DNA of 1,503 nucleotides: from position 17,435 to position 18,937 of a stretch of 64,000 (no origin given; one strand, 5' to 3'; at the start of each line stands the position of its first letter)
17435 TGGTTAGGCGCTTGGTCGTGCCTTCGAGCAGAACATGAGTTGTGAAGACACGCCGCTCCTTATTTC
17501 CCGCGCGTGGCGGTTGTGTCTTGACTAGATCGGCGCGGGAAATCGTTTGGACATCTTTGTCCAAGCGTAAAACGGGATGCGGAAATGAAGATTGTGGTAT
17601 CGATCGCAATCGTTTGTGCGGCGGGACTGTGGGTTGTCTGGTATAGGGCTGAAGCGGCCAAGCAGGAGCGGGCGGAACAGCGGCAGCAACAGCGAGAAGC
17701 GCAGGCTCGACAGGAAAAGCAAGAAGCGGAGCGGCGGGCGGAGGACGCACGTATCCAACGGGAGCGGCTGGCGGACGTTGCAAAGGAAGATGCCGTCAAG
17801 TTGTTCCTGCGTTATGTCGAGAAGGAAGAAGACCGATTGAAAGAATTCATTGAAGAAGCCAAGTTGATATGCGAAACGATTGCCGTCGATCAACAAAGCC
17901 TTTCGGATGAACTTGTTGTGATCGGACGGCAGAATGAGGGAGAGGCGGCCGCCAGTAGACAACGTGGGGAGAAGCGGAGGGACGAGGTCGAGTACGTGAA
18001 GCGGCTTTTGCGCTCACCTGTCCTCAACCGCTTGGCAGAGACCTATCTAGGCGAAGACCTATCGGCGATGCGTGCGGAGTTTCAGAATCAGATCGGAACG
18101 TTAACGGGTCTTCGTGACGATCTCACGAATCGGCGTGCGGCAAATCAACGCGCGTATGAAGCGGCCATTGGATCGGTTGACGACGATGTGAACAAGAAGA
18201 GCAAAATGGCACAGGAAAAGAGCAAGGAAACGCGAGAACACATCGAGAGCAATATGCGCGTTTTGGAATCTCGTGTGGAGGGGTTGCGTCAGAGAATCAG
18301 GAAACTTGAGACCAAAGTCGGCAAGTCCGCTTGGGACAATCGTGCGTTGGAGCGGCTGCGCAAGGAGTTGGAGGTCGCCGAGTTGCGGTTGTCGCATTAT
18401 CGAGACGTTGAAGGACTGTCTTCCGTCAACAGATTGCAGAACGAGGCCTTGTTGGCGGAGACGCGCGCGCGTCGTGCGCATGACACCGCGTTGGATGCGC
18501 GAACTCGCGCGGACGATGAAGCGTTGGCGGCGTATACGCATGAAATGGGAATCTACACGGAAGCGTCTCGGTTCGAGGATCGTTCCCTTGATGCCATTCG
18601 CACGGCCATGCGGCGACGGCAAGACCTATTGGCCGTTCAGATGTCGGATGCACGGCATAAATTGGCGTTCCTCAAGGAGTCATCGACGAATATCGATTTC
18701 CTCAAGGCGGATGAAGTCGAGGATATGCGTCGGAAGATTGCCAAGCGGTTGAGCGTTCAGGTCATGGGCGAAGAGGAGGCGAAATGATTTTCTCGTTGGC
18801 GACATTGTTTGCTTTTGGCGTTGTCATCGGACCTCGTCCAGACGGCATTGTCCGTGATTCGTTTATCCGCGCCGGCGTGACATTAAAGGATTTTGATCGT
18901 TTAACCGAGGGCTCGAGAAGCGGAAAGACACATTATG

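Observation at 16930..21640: Low-G+C island: coupled operon of an anchored coiled-coil protein, an S1 protease and a Zn-ribbon/TM/ER-K protein (candidate novel system)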

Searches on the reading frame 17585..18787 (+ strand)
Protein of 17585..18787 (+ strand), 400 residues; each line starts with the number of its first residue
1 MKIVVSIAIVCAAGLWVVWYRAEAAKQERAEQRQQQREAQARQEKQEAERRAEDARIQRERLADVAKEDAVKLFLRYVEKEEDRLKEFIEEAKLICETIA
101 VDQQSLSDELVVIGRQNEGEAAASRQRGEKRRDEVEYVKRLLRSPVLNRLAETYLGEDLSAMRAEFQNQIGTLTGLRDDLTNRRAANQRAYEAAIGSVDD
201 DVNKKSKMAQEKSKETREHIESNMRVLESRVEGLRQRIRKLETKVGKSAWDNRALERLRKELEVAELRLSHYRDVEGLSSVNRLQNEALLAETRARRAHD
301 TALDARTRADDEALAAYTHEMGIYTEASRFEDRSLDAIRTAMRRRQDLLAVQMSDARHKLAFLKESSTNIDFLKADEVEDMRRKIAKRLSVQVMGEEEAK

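Call 3: search_protein_families(library=pfam, proteins=[window:17585-18787:+], max_evalue=0.1)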
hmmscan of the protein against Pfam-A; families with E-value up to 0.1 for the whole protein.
window:17585-18787:+ (400 aa): 3 families
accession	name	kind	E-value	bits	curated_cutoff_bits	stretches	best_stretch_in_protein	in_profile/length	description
PF16454.10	PI3K_P85_iSH2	-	1.2e-05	25.4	31.5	1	158-274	25-140/161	Phosphatidylinositol 3-kinase regulatory subunit P85 inter-SH2 domain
PF19558.4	DUF6080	-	0.0025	16.9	27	1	3-105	230-324/447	Family of unknown function (DUF6080)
PF08702.15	Fib_alpha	-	0.012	16.3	29.9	1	159-245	44-125/143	Fibrinogen alpha/beta chain family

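Call 4: search_protein_families(library=padloc, proteins=[window:17585-18787:+], max_evalue=0.1)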
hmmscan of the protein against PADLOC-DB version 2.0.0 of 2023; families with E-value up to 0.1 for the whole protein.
window:17585-18787:+ (400 aa): 0 families

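Call 5: search_protein_families(library=ncbifam, proteins=[window:17585-18787:+], max_evalue=0.1)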
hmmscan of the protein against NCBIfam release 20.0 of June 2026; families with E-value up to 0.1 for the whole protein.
window:17585-18787:+ (400 aa): 2 families
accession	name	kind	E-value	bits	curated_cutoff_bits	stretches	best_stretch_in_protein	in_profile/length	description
NF052320.1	Cbp1_fam_LP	subfamily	0.00013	21.6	90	1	197-263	65-129/286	Cbp1 family collagen-binding glycoprotein adhesin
NF033512.1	T2SS_chap_CpaB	equivalog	0.058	13.3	90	1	3-81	5-83/206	metalloprotease secretion chaperone CpaB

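Call 42: find_related_loci(query=A6, collection=viral_contigs, flank=8000)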
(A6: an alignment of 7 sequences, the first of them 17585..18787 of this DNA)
Query A6 (400 aa) in viral_contigs; peptide patterns used: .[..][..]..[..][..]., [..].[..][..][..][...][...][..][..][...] (x = any residue, [..] = any of these).
463 stretches matched a pattern, but none encodes a relative of the query by tblastn (E <= 1e-3).

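Call 44: find_homologous_proteins(query=window:17585-18787:+, max_evalue=0.001)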
Query window:17585-18787:+ (400 aa): 67 proteins with E <= 0.001 among 8000 candidates.
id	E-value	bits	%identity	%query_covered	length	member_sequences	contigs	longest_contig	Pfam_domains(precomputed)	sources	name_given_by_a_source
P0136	8.3e-239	810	100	100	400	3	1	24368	PF16454.11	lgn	-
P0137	6.7e-192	655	81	100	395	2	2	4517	PF16454.11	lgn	-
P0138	9.1e-168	576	70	99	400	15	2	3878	-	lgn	-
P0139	3.7e-151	521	67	94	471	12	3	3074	-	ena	-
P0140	8.6e-134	464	60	99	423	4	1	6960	-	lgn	-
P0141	1.7e-132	460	60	100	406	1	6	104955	-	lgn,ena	-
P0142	2.8e-129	449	58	99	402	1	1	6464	-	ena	-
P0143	3.3e-127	443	62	85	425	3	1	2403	-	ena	-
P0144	3.5e-127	443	58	99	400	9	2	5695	-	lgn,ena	-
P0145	6.5e-126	438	57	100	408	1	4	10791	-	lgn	-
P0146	9.5e-124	431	61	86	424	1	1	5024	-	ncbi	-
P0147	1.3e-123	431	61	86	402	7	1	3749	-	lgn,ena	-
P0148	4.5e-120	419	60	87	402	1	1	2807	-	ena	-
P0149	4.0e-73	265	41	99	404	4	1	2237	-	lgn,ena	-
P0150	3.4e-71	258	41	99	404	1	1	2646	-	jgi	-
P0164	3.0e-68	249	40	99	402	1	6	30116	-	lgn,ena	-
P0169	8.8e-68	247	38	99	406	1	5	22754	-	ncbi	-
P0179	7.5e-65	238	38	97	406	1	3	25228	-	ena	-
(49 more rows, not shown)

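Call 49: search_solved_structures(query=A6, max_evalue=1)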
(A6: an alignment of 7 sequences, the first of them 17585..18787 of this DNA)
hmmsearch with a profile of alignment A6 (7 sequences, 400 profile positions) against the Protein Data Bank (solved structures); distinct sequences matched with E-value up to 1: 19.
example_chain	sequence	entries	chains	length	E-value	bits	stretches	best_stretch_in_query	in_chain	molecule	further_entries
2yo3_A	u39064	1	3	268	0.0063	18.6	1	211-320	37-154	GENERAL CONTROL PROTEIN GCN4, PUTATIVE INNER MEMBRANE PROTEIN, GENERAL CONTROL PROTEIN GCN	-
5apt_A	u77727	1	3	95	0.04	15.9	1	218-274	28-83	GENERAL CONTROL PROTEIN GCN4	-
8f3b_A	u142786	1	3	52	0.19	13.7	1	218-256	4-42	IQN22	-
9rgy_A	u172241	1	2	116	0.2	13.7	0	219-272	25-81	sc-apCC3-CW-0NTT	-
1czq_A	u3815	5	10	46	0.21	13.6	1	218-256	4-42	FUSION PROTEIN BETWEEN THE HYDROPHOBIC POCKET OF HIV GP41 AND GCN4-PIQI | FUSION PROTEIN BETWEEN THE HYDROPHOBIC POCKET OF HIV GP41 AND GENERAL CONTROL PROTEIN 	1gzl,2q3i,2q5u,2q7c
1l8d_A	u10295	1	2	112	0.21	13.6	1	207-280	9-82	DNA double-strand break repair rad50 ATPase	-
2r3c_A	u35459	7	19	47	0.21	13.6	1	218-256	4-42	gp41 N-peptide | IQN17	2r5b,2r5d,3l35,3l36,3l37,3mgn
6psa_A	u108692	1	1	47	0.22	13.5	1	218-256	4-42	IQN17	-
6q22_A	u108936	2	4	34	0.23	13.5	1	223-247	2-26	Coiled-coil Trimer with Glu:Aminobutyric acid:Lys Triad | peptide with Glu:Ala:Lys triad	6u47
6ovv_A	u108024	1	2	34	0.23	13.4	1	223-247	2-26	Coiled-coil Trimer with Glu:4-pyridinylalanine:Lys Triad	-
8vwe_C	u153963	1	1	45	0.26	13.3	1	218-256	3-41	Transmembrane protein gp41 IQN17 peptide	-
8f3a_A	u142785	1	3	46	0.27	13.2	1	218-256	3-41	IQN17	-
4tko_B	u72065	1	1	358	0.28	13.2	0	209-279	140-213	EmrA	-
2yny_A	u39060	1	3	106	0.38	12.7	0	212-243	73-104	GENERAL CONTROL PROTEIN GCN4, PUTATIVE INNER MEMBRANE PROTEIN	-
3zmf_A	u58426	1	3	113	0.54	12.2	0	218-256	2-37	GENERAL CONTROL PROTEIN GCN4, PUTATIVE INNER MEMBRANE PROTEIN, GENERAL CONTROL PROTEIN GCN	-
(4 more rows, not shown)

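Call 51: search_protein_families(library=phrogs, proteins=[window:17585-18787:+], max_evalue=0.01)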
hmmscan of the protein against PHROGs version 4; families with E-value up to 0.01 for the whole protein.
window:17585-18787:+ (400 aa): 0 families

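Call 56: find_encoding_contigs(protein=P0141, flank=10000, max_places=2)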
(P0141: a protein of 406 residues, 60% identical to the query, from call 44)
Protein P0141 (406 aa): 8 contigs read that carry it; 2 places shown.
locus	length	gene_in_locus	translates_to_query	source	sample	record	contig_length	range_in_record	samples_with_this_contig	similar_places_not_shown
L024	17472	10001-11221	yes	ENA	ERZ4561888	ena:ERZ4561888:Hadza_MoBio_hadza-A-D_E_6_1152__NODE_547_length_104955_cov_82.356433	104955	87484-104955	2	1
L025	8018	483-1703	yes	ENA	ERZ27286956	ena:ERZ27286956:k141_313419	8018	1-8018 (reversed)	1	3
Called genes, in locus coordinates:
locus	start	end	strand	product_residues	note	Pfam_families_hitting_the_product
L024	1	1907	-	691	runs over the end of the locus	-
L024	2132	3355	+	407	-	PF13377:Peripla_BP_3, PF12833:HTH_18, PF00165:HTH_AraC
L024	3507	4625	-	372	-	PF10282:Lactonase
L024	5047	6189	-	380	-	-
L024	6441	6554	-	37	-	-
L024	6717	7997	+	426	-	PF01609:DDE_Tnp_1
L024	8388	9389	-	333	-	PF01548:DEDD_Tnp_IS110, PF02371:Transposase_20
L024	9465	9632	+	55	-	-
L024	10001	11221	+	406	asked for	-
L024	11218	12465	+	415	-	PF10459:Peptidase_S46 (faint), PF00089:Trypsin, PF13365:Trypsin_2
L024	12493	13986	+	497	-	-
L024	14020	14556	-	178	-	PF00591:Glycos_transf_3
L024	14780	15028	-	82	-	PF02885:Glycos_trans_3N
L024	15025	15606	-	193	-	PF00117:GATase, PF07722:Peptidase_C26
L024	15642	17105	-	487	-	PF04715:, PF00425:Chorismate_bind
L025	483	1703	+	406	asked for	-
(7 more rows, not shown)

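Call 57: find_encoding_contigs(protein=P0169, flank=10000, max_places=2)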
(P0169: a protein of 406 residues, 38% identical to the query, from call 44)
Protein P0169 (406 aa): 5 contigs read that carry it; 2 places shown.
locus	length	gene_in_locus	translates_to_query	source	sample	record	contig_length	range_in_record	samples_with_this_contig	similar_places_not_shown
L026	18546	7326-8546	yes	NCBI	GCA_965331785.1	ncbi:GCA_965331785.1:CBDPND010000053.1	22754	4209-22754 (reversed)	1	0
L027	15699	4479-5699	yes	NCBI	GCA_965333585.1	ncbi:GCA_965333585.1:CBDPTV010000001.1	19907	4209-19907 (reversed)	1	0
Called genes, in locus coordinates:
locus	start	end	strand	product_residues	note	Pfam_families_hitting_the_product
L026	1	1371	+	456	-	?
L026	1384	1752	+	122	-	PF01050:MannoseP_isomer, PF07883:Cupin_2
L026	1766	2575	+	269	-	PF00535:Glycos_transf_2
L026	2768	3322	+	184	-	-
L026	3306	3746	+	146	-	PF02021:UPF0102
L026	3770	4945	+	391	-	PF03772:Competence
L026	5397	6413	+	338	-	-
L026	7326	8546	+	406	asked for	-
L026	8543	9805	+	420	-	PF00089:Trypsin, PF13365:Trypsin_2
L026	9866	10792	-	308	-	PF00849:PseudoU_synth_2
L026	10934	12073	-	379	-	-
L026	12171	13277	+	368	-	PF01702:TGT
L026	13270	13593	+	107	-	PF02699:YajC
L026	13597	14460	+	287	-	PF01476:LysM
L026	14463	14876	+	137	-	PF01242:PTPS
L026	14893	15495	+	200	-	PF03602:Cons_hypoth95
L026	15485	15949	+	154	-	PF14489:QueF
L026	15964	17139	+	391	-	PF08245:Mur_ligase_M, PF02875:Mur_ligase_C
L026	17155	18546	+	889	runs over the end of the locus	PF22680:Glyco_hydro_123_N_2 (weak), PF13424:TPR_12 (weak)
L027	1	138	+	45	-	?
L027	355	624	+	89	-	PF04221:RelB (weak)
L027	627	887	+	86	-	PF06769:YoeB_toxin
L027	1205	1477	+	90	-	-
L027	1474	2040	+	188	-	PF00583:Acetyltransf_1, PF13508:Acetyltransf_7, PF13673:Acetyltransf_10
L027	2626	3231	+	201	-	-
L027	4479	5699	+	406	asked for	-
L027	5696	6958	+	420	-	PF00089:Trypsin, PF13365:Trypsin_2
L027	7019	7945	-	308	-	PF00849:PseudoU_synth_2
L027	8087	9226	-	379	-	-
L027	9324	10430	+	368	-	PF01702:TGT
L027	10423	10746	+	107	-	PF02699:YajC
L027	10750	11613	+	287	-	PF01476:LysM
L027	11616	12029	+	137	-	PF01242:PTPS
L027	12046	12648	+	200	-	PF03602:Cons_hypoth95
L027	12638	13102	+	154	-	PF14489:QueF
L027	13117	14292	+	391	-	PF08245:Mur_ligase_M, PF02875:Mur_ligase_C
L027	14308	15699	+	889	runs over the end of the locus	PF22680:Glyco_hydro_123_N_2 (weak), PF13424:TPR_12 (weak)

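Call 76: find_encoding_contigs(protein=P0164, flank=4000, max_places=4)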
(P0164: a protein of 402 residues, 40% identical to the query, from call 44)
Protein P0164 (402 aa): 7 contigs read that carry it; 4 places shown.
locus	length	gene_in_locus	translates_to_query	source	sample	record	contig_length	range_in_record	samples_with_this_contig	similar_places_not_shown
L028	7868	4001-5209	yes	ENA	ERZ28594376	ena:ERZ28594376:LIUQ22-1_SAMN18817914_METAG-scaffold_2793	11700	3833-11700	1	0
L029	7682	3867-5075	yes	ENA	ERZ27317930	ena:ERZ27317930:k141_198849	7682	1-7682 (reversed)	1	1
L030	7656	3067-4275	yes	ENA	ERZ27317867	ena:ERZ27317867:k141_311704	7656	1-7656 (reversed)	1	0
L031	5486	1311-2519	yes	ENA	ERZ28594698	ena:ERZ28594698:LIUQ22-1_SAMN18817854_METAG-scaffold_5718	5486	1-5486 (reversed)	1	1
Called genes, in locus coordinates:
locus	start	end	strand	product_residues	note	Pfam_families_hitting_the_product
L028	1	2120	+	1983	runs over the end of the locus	?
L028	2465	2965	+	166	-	-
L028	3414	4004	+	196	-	-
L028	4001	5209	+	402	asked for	-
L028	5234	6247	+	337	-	PF10459:Peptidase_S46 (faint), PF00089:Trypsin, PF13365:Trypsin_2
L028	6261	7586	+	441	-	-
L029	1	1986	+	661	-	?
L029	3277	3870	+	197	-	-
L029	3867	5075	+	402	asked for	-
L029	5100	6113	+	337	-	PF10459:Peptidase_S46 (faint), PF00089:Trypsin, PF13365:Trypsin_2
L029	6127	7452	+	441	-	-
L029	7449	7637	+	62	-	-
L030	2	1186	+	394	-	?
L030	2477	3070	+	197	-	-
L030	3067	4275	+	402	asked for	-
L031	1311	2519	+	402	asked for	-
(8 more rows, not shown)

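Call 77: find_encoding_contigs(protein=P0179, flank=4000, max_places=4)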
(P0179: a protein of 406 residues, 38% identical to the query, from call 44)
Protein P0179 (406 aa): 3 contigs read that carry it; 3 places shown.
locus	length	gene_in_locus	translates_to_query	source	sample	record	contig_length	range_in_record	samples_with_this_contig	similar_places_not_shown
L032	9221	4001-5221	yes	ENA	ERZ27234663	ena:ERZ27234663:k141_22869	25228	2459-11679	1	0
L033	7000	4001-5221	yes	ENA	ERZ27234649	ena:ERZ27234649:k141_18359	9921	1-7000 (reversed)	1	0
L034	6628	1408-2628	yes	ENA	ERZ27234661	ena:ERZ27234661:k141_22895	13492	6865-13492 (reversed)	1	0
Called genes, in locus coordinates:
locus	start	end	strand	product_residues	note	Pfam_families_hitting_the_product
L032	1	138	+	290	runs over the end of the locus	PF13350:Y_phosphatase3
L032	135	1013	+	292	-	PF00149:Metallophos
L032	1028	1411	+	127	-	PF02537:CRCB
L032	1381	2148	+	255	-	PF00702:Hydrolase, PF12710:HAD, PF13419:HAD_2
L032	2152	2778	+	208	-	-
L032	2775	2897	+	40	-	-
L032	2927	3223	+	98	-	PF01909:NTP_transf_2, PF18765:Polbeta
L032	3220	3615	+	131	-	PF01934:HepT-like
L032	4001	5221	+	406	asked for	-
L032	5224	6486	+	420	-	PF10459:Peptidase_S46 (faint), PF00089:Trypsin, PF13365:Trypsin_2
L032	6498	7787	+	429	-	-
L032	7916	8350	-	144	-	PF01850:PIN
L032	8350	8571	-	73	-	PF04014:MazE_antitoxin (weak)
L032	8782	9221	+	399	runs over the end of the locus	PF13173:AAA_14, PF13635:DUF4143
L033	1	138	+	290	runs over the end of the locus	PF13350:Y_phosphatase3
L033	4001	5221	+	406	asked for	-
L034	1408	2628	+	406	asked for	-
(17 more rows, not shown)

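Call 104: search_protein_families(library=pfam, proteins=[L028:3414-4004:+], max_evalue=0.001)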
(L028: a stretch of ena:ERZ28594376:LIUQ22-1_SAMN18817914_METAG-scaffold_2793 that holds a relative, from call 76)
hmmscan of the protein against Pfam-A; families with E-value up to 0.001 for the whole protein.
L028:3414-4004:+ (196 aa): 0 families

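Call 105: search_protein_families(library=padloc, proteins=[L024:5047-6189:-, L026:5397-6413:+, L027:2626-3231:+, L032:2152-2778:+, L028:3414-4004:+], max_evalue=0.001)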
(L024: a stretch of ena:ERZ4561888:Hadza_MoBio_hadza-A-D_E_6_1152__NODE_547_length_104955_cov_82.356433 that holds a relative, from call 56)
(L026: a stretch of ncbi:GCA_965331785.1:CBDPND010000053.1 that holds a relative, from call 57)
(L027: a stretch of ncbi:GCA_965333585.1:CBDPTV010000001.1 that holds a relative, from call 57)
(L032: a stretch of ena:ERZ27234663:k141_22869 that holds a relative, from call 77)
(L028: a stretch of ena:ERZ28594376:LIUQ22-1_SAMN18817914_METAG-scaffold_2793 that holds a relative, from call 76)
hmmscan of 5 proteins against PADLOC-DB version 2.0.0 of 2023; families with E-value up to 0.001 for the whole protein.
L024:5047-6189:- (380 aa): 0 families

L026:5397-6413:+ (338 aa): 0 families

L027:2626-3231:+ (201 aa): 0 families

L032:2152-2778:+ (208 aa): 0 families

L028:3414-4004:+ (196 aa): 0 families

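Call 112: search_dna_similar(query=window:17585-18787:+, collection=plasmids, mode=protein, max_evalue=0.001, max_rows=8)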
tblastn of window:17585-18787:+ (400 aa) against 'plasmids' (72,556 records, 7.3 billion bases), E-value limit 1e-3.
No match.

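Call 113: search_dna_similar(query=window:17585-18787:+, collection=phages, mode=protein, max_evalue=0.001, max_rows=8)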
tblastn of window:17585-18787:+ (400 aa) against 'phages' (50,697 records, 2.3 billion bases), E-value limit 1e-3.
No match.
